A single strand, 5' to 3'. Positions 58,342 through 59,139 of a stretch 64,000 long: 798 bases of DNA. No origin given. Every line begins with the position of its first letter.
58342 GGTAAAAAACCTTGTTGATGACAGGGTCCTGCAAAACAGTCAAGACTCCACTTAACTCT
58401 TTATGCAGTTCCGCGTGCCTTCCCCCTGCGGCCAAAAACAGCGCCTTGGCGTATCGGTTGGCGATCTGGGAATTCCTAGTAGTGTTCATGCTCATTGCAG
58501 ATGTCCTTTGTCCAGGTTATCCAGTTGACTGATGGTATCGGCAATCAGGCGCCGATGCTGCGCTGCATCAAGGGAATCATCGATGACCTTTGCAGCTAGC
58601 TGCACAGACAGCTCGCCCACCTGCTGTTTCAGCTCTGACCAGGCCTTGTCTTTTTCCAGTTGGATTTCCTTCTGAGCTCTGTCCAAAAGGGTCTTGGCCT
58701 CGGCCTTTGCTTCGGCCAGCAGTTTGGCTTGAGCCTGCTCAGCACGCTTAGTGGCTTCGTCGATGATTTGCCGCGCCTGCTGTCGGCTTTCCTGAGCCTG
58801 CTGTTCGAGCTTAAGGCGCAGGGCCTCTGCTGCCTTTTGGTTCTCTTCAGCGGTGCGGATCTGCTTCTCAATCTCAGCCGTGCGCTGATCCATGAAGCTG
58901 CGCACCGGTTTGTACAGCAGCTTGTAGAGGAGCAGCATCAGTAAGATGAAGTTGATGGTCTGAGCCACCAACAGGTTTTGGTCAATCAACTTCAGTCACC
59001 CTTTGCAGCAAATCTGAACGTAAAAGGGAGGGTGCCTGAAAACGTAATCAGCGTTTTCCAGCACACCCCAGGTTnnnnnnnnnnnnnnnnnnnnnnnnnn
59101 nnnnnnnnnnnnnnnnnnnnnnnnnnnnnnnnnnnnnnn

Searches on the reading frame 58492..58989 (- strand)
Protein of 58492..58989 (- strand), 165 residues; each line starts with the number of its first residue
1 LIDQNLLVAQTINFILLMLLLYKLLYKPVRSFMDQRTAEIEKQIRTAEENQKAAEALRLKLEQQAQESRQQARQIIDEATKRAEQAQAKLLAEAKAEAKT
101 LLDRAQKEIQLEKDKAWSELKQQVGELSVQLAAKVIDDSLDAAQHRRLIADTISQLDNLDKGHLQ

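Call 5: search_protein_families(library=pfam, proteins=[window:58492-58989:-], max_evalue=0.01)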
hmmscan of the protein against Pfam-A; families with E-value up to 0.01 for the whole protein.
window:58492-58989:- (165 aa): 6 families
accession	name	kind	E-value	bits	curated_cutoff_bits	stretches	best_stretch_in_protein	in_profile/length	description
PF00430.23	ATP-synt_B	-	1.7e-30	106.2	28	1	7-136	2-131/132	ATP synthase B/B' CF(0)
PF05405.19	Mt_ATP-synt_B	-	0.0003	20.9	21.7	1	12-136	21-155/163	Mitochondrial ATP synthase B chain precursor (ATP-synt_B)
PF07219.19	HemY_N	-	0.0015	19.1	31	1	5-98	17-104/107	HemY protein N-terminus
PF04612.17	T2SSM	-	0.0016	19.1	27.8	1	14-84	24-95/160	Type II secretion system (T2SS), protein M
PF12137.13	RapA_C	-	0.0048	16.4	26.8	1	26-105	233-312/360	RNA polymerase recycling family C-terminal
PF19745.5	FUT8_N_cat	-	0.0062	15.8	27.6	1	7-160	12-176/499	Alpha-(1,6)-fucosyltransferase N- and catalytic domains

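Call 6: search_protein_families(library=ncbifam, proteins=[window:58492-58989:-], max_evalue=0.01)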
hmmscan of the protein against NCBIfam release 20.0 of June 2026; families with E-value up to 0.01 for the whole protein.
window:58492-58989:- (165 aa): 28 families (the best 25 are shown)
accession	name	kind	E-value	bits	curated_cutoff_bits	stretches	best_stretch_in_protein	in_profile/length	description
NF009992.0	PRK13461.1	equivalog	8.8e-37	126.1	127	1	3-155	4-156/159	F0F1 ATP synthase subunit B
TIGR01144.1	ATP_synt_b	equivalog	2.3e-34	118.4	65.5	1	10-156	1-147/147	F0F1 ATP synthase subunit B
NF011043.0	PRK14473.1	equivalog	6.2e-27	94.5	168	1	2-158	6-162/164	F0F1 ATP synthase subunit B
NF004412.0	PRK05759.1-3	equivalog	1.5e-24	86.9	156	1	7-158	30-182/185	F0F1 ATP synthase subunit B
NF004411.0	PRK05759.1-2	equivalog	1.5e-24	86.8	131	1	7-154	7-154/156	F0F1 ATP synthase subunit B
NF009987.0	PRK13453.1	equivalog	6.8e-23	81.3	172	1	8-153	22-167/173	F0F1 ATP synthase subunit B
TIGR03321.1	alt_F1F0_F0_B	exception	1e-22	81.1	224.7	1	2-162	3-163/246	alternate F1F0 ATPase, F0 subunit B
NF005607.0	PRK07353.1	equivalog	1.9e-22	79.7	131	1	7-137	23-153/155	F0F1 ATP synthase subunit B'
NF011041.0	PRK14471.1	equivalog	1.2e-21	77.3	200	1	5-154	9-159/164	F0F1 ATP synthase subunit B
NF004413.0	PRK05759.1-4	equivalog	1.4e-21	77.2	197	1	7-155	7-155/156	F0F1 ATP synthase subunit B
NF011044.0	PRK14474.1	equivalog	3e-21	76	339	1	2-161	3-162/258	F0F1 ATP synthase subunit B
NF011042.0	PRK14472.1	equivalog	3e-20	72.9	198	1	6-157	20-171/175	F0F1 ATP synthase subunit B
NF009991.0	PRK13460.1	equivalog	3.6e-20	72.6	183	1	5-159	17-171/173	F0F1 ATP synthase subunit B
NF005606.0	PRK07352.1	equivalog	9.3e-19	67.8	137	1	2-158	18-174/175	F0F1 ATP synthase subunit B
NF006293.0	PRK08476.1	equivalog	1.3e-16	61.1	118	1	2-135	5-138/141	F0F1 ATP synthase subunit B'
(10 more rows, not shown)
